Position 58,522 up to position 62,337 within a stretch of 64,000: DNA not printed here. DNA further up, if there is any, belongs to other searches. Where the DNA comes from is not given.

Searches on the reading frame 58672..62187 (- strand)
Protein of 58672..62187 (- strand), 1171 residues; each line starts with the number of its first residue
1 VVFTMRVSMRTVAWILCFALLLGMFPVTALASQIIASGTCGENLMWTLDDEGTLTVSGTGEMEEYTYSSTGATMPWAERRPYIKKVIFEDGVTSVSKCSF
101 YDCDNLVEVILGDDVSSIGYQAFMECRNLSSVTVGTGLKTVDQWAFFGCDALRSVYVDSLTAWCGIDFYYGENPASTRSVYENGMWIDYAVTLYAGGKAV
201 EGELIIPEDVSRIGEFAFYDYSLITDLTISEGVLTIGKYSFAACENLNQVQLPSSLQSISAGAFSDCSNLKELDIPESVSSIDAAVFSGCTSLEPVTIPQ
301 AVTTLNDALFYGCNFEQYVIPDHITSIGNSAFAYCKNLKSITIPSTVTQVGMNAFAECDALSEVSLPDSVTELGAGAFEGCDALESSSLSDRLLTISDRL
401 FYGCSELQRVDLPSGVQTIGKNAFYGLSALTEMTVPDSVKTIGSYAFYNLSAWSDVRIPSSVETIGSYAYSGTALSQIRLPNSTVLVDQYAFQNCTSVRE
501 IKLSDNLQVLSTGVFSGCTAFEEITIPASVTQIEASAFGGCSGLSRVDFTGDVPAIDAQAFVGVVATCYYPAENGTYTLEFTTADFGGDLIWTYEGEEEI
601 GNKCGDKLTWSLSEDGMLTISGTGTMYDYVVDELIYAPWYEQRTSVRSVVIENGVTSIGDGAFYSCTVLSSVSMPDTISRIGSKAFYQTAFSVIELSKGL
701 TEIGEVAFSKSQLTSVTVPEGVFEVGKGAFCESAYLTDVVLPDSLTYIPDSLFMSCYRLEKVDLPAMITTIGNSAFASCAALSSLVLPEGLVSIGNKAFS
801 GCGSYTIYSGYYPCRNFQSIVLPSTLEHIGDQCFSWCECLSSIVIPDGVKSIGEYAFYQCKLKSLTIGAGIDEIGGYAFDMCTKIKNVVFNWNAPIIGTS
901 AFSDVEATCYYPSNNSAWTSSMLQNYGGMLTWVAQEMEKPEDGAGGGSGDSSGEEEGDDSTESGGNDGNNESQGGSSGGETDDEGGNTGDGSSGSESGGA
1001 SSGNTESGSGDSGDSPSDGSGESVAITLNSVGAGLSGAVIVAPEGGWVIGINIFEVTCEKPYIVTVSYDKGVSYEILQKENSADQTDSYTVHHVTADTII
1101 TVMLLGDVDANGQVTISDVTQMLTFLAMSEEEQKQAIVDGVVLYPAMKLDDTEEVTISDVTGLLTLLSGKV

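Call 71: search_protein_families(library=pfam, proteins=[window:58672-62187:-], max_evalue=0.00001)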
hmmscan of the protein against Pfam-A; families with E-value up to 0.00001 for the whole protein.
window:58672-62187:- (1171 aa): 2 families
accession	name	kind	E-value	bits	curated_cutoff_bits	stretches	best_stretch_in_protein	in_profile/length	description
PF13306.12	LRR_5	-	3.3e-184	602.8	27.7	7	325-450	1-123/127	BspA type Leucine rich repeat region (6 copies)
PF13855.12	LRR_8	-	1.8e-23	82.5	27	0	254-294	11-52/61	Leucine rich repeat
